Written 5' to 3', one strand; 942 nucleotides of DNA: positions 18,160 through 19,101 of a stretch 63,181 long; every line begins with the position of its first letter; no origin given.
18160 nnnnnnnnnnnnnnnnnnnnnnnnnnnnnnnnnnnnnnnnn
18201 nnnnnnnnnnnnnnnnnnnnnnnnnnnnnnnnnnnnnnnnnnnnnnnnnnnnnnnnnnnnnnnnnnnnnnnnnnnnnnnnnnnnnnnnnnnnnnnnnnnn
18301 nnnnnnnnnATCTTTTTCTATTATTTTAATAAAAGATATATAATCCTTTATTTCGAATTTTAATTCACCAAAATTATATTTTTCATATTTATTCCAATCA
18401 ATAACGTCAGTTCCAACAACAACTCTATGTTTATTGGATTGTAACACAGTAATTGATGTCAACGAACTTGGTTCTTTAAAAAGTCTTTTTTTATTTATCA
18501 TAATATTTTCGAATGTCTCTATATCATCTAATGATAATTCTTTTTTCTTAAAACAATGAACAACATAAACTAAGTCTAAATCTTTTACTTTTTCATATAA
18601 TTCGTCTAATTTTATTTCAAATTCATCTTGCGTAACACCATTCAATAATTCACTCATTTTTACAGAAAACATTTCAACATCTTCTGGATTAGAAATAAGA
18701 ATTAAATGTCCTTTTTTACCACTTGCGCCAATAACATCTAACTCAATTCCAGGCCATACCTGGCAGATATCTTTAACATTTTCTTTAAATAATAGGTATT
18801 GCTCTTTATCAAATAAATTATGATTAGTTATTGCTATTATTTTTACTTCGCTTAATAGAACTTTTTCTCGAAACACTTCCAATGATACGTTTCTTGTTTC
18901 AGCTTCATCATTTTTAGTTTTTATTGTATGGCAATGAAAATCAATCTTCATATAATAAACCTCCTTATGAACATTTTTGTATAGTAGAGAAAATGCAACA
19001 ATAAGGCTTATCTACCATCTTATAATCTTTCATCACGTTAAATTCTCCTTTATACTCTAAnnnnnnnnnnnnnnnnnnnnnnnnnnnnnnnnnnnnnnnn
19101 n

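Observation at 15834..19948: Ppl-like PHP+ABC-ATPase embedded in a four-gene cluster with two paralogous helical partners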

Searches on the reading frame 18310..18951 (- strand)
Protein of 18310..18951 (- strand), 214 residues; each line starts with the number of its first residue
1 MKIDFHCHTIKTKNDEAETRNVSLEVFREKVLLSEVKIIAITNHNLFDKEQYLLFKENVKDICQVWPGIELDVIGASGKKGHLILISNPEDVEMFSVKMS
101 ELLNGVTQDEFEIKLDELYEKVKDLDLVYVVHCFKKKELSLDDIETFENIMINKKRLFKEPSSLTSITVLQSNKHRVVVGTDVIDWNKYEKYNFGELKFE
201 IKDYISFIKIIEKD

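Call 41: search_dna_similar(query=window:18310-18951:-, collection=plasmids, mode=protein, max_evalue=0.001, max_rows=25, rows=spread)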
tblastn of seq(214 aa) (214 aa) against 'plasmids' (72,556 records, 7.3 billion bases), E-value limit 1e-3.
Records with a match: 58; places in all: 59; records where one place covers at least 80% of the query: 7.
Best place of each record, by identity: <60% 58.
By first word of the organism name: Enterococcus 44; Staphylococcus 10; Clostridium 1; Photobacterium 1; Phaeobacter 1; Rhizobium 1.
By predicted mobility (MOB-suite, as given by PLSDB): mobilizable 29; conjugative 20; non-mobilizable 9.
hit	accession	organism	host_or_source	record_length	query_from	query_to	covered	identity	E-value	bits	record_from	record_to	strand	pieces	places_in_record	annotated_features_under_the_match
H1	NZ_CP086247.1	Clostridium sp. CF011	single colony,bovine feces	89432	1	214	100%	40.2%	2e-45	167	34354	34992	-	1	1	histidinol phosphatase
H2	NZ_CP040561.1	Staphylococcus aureus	Homo sapiens,nasal swab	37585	1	212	99%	31.1%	4e-18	89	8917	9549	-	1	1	hypothetical protein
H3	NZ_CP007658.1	Staphylococcus aureus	Homo sapiens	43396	1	212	99%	31.1%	4e-18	89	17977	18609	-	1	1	hypothetical protein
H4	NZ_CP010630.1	Phaeobacter inhibens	cell culture,clam larvae aquaculture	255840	2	149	69%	30.9%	5e-9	63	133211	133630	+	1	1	hypothetical protein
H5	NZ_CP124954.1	Enterococcus faecalis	Homo sapiens,urine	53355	2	140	65%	31.3%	6e-8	59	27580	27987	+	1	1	histidinol-phosphatase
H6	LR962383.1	Enterococcus faecalis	-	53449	2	140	65%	31.3%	6e-8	59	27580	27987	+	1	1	record has no annotation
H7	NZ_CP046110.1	Enterococcus faecalis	cell culture,air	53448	2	140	65%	31.3%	6e-8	59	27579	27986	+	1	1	histidinol-phosphatase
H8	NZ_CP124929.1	Enterococcus faecalis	Homo sapiens,urine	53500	2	140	65%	31.3%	6e-8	59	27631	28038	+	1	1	histidinol-phosphatase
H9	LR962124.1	Enterococcus faecalis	-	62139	2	140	65%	31.3%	6e-8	59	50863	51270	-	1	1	record has no annotation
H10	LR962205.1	Enterococcus faecalis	-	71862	2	140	65%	31.3%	6e-8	59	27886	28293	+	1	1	none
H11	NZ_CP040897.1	Enterococcus faecalis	Homo sapiens,cell culture,feces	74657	2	140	65%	31.3%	6e-8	59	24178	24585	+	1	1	histidinol-phosphatase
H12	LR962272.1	Enterococcus faecalis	-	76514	2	140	65%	31.3%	6e-8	59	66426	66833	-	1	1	record has no annotation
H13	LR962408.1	Enterococcus faecalis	-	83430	2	140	65%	31.3%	6e-8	59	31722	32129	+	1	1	none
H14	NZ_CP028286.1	Enterococcus faecalis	Homo sapiens,eye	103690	2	140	65%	31.3%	6e-8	59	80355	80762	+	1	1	histidinol-phosphatase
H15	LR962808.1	Enterococcus faecalis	-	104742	2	140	65%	31.3%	2e-7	58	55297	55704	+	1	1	none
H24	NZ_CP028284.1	Enterococcus faecalis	Homo sapiens,eye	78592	2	98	45%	35.1%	5e-6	54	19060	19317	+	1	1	PHP domain-containing protein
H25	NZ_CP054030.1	Rhizobium hidalgonense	Pisum sativum l. (pea),Pure culture,Pea ...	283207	2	96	44%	33.7%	6e-5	50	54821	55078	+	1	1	PHP domain-containing protein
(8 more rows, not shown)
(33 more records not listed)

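Call 42: get_annotated_region(hit=H2, flank=5000)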
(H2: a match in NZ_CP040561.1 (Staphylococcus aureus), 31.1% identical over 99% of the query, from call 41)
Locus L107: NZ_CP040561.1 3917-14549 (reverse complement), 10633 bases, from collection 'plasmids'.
description: Staphylococcus aureus strain Col52-A5 plasmid pCOL52-A5, complete sequence
organism: Staphylococcus aureus (NCBI taxid 1280)
taxonomy: Bacteria; Bacillota; Bacilli; Bacillales; Staphylococcaceae; Staphylococcus; Staphylococcus aureus
host: -; source: Homo sapiens,nasal swab; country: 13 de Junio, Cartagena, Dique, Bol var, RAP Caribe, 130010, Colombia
typing (MOB-suite, as given by PLSDB): mobilizable; replicon rep_cluster_1017,rep_cluster_1017,rep_cluster_1118,rep_cluster_1118,rep_cluster_1215,rep_cluster_2234; relaxase MOBV
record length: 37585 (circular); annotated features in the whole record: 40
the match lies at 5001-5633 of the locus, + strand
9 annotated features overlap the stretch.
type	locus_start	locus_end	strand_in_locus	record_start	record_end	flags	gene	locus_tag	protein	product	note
CDS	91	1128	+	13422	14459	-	-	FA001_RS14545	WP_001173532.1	DUF4238 domain-containing protein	-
CDS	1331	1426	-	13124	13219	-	-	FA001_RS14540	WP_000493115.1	type I toxin-antitoxin system Fst family toxin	-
CDS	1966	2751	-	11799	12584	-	-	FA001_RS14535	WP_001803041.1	hypothetical protein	-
CDS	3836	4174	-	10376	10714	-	-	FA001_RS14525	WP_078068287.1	hypothetical protein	-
CDS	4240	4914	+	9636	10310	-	-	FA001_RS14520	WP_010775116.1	IS6-like element IS257 family transposase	-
CDS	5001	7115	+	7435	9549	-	-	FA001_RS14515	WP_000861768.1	hypothetical protein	-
CDS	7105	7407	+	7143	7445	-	-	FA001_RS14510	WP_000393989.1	hypothetical protein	-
CDS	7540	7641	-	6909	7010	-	-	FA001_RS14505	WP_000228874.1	type I toxin-antitoxin system Fst family toxin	-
CDS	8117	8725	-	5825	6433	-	-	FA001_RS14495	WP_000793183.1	hypothetical protein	-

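Call 43: get_annotated_region(hit=H5, flank=5000)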
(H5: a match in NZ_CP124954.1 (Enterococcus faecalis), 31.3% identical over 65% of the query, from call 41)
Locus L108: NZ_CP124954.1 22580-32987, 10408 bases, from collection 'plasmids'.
description: Enterococcus faecalis strain EfsC23 plasmid p1_EfsC23_rep9a, complete sequence
organism: Enterococcus faecalis (NCBI taxid 1351)
taxonomy: Bacteria; Bacillota; Bacilli; Lactobacillales; Enterococcaceae; Enterococcus; Enterococcus faecalis
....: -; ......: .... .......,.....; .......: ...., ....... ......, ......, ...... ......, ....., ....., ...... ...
typing (MOB-suite, as given by PLSDB): mobilizable; replicon rep_cluster_992; relaxase MOBC
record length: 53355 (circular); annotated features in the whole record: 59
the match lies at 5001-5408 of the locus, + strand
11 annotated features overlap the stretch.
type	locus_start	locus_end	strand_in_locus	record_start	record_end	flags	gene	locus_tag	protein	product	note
CDS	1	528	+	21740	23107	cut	-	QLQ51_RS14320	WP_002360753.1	bacteriocin secretion accessory protein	-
CDS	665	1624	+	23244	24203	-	-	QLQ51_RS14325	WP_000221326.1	IS30-like element IS6770 family transposase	-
CDS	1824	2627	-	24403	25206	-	-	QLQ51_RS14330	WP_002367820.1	AAA family ATPase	-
CDS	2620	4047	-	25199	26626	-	-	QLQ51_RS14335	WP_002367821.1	Mu transposase C-terminal domain-containing protein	-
CDS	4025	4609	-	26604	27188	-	-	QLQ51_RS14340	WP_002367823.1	recombinase family protein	GO:0006310 - DNA recombination [Evidence IEA]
CDS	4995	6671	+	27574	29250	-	-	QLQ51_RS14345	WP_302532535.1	histidinol-phosphatase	-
CDS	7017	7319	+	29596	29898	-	-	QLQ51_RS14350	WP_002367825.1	hypothetical protein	-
CDS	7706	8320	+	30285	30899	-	-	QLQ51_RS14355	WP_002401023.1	recombinase family protein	GO:0006310 - DNA recombination [Evidence IEA]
CDS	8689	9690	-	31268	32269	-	-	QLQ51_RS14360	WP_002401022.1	DUF4062 domain-containing protein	-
CDS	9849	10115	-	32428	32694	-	-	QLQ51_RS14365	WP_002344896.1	helix-turn-helix transcriptional regulator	-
CDS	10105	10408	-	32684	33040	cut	-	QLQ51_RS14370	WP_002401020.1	type II toxin-antitoxin system RelE/ParE family toxin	-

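Call 44: get_annotated_region(hit=H4, flank=5000)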
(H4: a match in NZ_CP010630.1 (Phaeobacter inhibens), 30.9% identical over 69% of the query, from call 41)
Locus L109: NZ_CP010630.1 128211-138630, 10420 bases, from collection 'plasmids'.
description: Phaeobacter inhibens strain P78 plasmid pP78_a, complete sequence
organism: Phaeobacter inhibens (NCBI taxid 221822)
taxonomy: Bacteria; Pseudomonadota; Alphaproteobacteria; Rhodobacterales; Roseobacteraceae; Phaeobacter; Phaeobacter inhibens
host: -; source: cell culture,clam larvae aquaculture; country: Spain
typing (MOB-suite, as given by PLSDB): non-mobilizable; replicon rep_cluster_377
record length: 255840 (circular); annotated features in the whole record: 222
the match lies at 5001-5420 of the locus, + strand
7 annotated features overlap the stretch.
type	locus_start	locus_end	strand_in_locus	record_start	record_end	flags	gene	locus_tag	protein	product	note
CDS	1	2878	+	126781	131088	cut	-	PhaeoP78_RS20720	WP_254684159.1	hypothetical protein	-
CDS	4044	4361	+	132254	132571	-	-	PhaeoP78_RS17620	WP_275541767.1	GFA family protein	-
CDS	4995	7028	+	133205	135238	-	-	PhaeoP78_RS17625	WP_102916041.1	hypothetical protein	-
CDS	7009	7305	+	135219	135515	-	-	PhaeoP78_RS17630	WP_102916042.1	hypothetical protein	-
CDS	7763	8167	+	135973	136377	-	-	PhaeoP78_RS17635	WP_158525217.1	HIT family protein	-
CDS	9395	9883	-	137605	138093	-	-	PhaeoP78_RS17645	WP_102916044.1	DUF995 domain-containing protein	-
CDS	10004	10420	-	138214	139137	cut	-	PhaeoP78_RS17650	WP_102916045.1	calcium-binding protein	-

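Call 69: search_protein_families(library=padloc, proteins=[L107:5001-7115:+, L107:7105-7407:+, L109:4995-7028:+, L109:7009-7305:+, L108:4995-6671:+, L108:7017-7319:+], max_evalue=0.01)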
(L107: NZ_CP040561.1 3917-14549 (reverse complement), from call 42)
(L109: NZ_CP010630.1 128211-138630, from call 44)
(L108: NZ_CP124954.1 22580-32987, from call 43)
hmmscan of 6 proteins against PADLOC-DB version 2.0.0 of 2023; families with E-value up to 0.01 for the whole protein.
L107:5001-7115:+ (704 aa): 1 family
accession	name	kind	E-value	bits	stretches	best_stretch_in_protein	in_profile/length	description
PDLC04140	mad8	-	1.3e-05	22.8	1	247-635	31-234/314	mads_8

L107:7105-7407:+ (100 aa): 1 family
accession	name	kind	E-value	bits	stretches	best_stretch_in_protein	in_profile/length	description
PDLC01343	Cas8b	-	0.0002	18.5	1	37-84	477-517/535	CAS-I-B; effector_LS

L109:4995-7028:+ (677 aa): 22 families
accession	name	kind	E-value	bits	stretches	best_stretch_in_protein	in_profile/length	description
PDLC04680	PDC-M49A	-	6.9e-260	862.3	1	1-677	1-674/674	-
PDLC04678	PDC-M49A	-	1.6e-104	348.6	1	2-676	3-680/681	-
PDLC04679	PDC-M49A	-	6.8e-47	158.4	1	146-676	7-540/541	-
PDLC04135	mad3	-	5.1e-07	27.6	1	231-621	22-342/374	mads_3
PDLC00289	PtuA1|PtuA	-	1e-06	26.1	0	208-298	5-89/404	AAA ATPase domain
PDLC04140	mad8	-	1.1e-05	23.1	1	235-601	31-231/314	mads_8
PDLC04179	HEC-01A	-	2.4e-05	21.6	1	540-620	338-419/459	-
PDLC00090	GajA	-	3.9e-05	20.5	0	228-279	22-72/659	AAA ATPase domain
PDLC00091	GajA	-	0.00011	19.2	0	217-277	8-72/627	AAA ATPase domain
PDLC02335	AbiLi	-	0.00012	19.2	1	441-626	154-259/326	AbiLi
PDLC00303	PtuA1|PtuA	-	0.00022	18.4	0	543-602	217-278/386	AAA ATPase domain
PDLC02980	AriA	-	0.00028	18.9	1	541-605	237-302/304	-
PDLC00102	GajA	-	0.0006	16.4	0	228-251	20-43/532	AAA ATPase domain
PDLC04177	HEC-01A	-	0.00063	16.9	0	561-626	296-362/393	-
PDLC04213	HEC-02A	-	0.0012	16.5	0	227-252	19-44/337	-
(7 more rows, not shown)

L109:7009-7305:+ (98 aa): 3 families
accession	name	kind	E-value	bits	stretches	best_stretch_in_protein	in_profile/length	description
PDLC04682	PDC-M49B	-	4e-31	105.7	1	1-96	1-95/97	-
PDLC04683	PDC-M49B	-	2.3e-15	55.1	1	1-96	1-97/135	-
PDLC04681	PDC-M49B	-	3.5e-06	25.4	1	1-86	1-87/94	-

L108:4995-6671:+ (558 aa): 4 families
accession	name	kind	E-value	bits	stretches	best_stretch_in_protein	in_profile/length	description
PDLC04680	PDC-M49A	-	1.2e-195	650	1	1-550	1-544/674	-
PDLC04678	PDC-M49A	-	1.3e-77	259.7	1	2-549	3-553/681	-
PDLC04679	PDC-M49A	-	1.8e-18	64.6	1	154-549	8-413/541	-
PDLC04140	mad8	-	0.00011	19.9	1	231-422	21-164/314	mads_8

L108:7017-7319:+ (100 aa): 3 families
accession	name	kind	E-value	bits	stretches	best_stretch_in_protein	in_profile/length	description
PDLC04682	PDC-M49B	-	4.6e-31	105.5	1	1-98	1-95/97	-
PDLC04683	PDC-M49B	-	2e-17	61.7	1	1-98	1-97/135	-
PDLC04681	PDC-M49B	-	3.3e-05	22.3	1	1-92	1-91/94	-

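Call 91: get_annotated_region(hit=H25, flank=4000)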
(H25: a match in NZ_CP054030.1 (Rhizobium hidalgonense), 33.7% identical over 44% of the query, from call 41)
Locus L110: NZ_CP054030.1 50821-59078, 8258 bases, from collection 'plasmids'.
description: Rhizobium hidalgonense strain JKLM 19E plasmid pPR19E03
organism: Rhizobium hidalgonense (NCBI taxid 1538159)
taxonomy: Bacteria; Pseudomonadota; Alphaproteobacteria; Hyphomicrobiales; Rhizobiaceae; Rhizobium; Rhizobium hidalgonense
host: -; source: Pisum sativum l. (pea),Pure culture,Pea root nodules,pea root nodules; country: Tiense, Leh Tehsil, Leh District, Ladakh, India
typing (MOB-suite, as given by PLSDB): conjugative; relaxase MOBP; mating-pair formation MPF_T
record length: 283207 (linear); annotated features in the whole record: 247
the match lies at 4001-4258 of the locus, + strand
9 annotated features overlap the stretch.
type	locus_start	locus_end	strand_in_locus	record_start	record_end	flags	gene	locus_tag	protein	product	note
CDS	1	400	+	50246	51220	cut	thiO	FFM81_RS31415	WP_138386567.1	glycine oxidase ThiO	-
CDS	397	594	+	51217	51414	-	thiS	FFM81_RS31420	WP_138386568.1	sulfur carrier protein ThiS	GO:0009228 - thiamine biosynthetic process [Evidence IEA]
CDS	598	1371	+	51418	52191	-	-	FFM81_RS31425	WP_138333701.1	thiazole synthase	-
CDS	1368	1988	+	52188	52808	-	-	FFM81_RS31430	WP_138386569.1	thiamine phosphate synthase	GO:0009228 - thiamine biosynthetic process [Evidence IEA]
CDS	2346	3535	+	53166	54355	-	-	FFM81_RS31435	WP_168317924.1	IS3-like element ISRle4 family transposase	GO:0006313 - DNA transposition [Evidence IEA]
CDS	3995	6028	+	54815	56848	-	-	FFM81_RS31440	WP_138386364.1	PHP domain-containing protein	-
CDS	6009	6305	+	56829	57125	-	-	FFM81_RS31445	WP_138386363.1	hypothetical protein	-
CDS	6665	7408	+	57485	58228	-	-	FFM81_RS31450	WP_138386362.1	DUF5677 domain-containing protein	-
CDS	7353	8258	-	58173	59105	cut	-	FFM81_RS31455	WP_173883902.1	DUF4238 domain-containing protein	-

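Call 92: get_annotated_region(hit=H24, flank=4000)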
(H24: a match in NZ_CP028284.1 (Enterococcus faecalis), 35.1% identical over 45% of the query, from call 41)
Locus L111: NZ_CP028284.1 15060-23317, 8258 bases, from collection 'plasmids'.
description: Enterococcus faecalis strain FDAARGOS_324 plasmid unnamed2, complete sequence
organism: Enterococcus faecalis (NCBI taxid 1351)
taxonomy: Bacteria; Bacillota; Bacilli; Lactobacillales; Enterococcaceae; Enterococcus; Enterococcus faecalis
host: -; source: Homo sapiens,eye; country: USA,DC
typing (MOB-suite, as given by PLSDB): mobilizable; replicon rep_cluster_980; relaxase MOBP
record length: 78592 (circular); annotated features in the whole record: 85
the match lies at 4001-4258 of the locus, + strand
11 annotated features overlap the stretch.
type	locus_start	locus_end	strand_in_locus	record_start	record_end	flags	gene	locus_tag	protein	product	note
CDS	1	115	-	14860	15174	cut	-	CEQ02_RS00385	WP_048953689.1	hypothetical protein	-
CDS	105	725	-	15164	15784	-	-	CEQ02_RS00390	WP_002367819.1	recombinase family protein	GO:0006310 - DNA recombination [Evidence IEA]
CDS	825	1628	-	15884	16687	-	-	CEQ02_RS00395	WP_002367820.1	AAA family ATPase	-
CDS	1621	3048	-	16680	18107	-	-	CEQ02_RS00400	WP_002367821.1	Mu transposase C-terminal domain-containing protein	-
CDS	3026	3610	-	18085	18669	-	-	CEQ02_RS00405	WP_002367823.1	recombinase family protein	GO:0006310 - DNA recombination [Evidence IEA]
CDS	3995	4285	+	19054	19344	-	-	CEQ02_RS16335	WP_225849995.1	PHP domain-containing protein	-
CDS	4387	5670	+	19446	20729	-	-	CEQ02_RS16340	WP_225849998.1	ATP-binding protein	-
CDS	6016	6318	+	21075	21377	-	-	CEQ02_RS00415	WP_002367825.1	hypothetical protein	-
CDS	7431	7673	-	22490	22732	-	-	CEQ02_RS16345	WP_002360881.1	hypothetical protein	-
CDS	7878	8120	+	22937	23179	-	-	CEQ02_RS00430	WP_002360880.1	GlsB/YeaQ/YmgE family stress response membrane protein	-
CDS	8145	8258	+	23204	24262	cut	-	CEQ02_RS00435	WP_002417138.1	hypothetical protein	-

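Call 93: get_annotated_region(hit=H1, flank=5000)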
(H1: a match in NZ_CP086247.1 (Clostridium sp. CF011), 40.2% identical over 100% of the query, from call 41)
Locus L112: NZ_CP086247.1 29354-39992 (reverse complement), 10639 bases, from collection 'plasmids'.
description: Clostridium sp. CF011 plasmid pCF011-89, complete sequence
organism: Clostridium sp. CF011 (NCBI taxid 2843318)
taxonomy: Bacteria; Bacillota; Clostridia; Eubacteriales; Clostridiaceae; Clostridium; Clostridium sp. CF011
host: -; source: single colony,bovine feces; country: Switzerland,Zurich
typing (MOB-suite, as given by PLSDB): non-mobilizable
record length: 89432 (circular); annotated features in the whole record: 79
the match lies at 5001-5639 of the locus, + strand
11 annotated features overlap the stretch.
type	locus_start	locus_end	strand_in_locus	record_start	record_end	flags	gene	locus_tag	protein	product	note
CDS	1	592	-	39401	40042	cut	-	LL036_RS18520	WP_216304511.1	group II intron maturase-specific domain-containing protein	-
CDS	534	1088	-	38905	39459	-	-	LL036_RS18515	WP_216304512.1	reverse transcriptase domain-containing protein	-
CDS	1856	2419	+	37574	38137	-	-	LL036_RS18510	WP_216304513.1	tyrosine-type recombinase/integrase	GO:0015074 - DNA integration [Evidence IEA]; GO:0006310 - DNA recombination [Evidence IEA]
CDS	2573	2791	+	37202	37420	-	-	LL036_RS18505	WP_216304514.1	hypothetical protein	-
CDS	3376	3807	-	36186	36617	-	-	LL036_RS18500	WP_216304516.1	HTH domain-containing protein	-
CDS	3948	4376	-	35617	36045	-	-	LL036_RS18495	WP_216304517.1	tyrosine-type recombinase/integrase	GO:0015074 - DNA integration [Evidence IEA]; GO:0006310 - DNA recombination [Evidence IEA]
CDS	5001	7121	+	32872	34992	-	-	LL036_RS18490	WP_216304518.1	histidinol phosphatase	-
CDS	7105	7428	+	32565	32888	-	-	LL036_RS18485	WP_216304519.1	hypothetical protein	-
CDS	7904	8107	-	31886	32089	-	-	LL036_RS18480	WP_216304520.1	hypothetical protein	-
CDS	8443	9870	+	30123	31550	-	-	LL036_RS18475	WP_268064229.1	aldehyde dehydrogenase family protein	-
CDS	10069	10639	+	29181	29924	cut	-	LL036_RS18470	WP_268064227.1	acetoacetate decarboxylase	-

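Call 100: search_protein_families(library=pfam, alignment_id=A6, max_evalue=0.001)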
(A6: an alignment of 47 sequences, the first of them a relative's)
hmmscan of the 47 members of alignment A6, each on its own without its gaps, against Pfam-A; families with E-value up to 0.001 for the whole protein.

A. member 1, L110:6665-7408:+ (247 aa): 1 family
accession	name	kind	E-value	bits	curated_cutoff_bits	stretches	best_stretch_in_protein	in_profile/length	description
PF18928.5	DUF5677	-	3.3e-18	66.8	27.1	1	30-181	3-165/166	Family of unknown function (DUF5677)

B. families by the number of members that match (of 47 scanned): 71 families (the first 25 are shown)
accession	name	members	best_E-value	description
PF04851.21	ResIII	6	4.6e-39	Type III restriction enzyme, res subunit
PF00270.35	DEAD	5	2.1e-10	DEAD/DEAH box helicase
PF18766.7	SWI2_SNF2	3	2.3e-73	SWI2/SNF2 ATPase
PF04313.20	HSDR_N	3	4.1e-46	Type I restriction enzyme R protein N terminus (HSDR_N)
PF20247.3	DUF6602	3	2.4e-22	Domain of unknown function (DUF6602)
PF01381.28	HTH_3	3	5.7e-16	Helix-turn-helix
PF09903.14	DUF2130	2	4.1e-90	Uncharacterized protein conserved in bacteria (DUF2130)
PF09848.15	SLFN-g3_helicase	2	6.2e-87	Schlafen group 3, DNA/RNA helicase domain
PF22679.2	T1R_D3-like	2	2.9e-60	Type I restriction enzyme subunit R domain 3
PF03235.19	GmrSD_N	2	3.6e-33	GmrSD restriction endonuclease, N-terminal domain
PF14088.11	DUF4268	2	8e-27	Domain of unknown function (DUF4268)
PF14279.12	HNH_5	2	2.8e-14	HNH endonuclease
PF01844.29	HNH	2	4.8e-14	HNH endonuclease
PF13604.12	AAA_30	2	8.3e-13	AAA domain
PF13560.12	HTH_31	2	4.2e-08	Helix-turn-helix domain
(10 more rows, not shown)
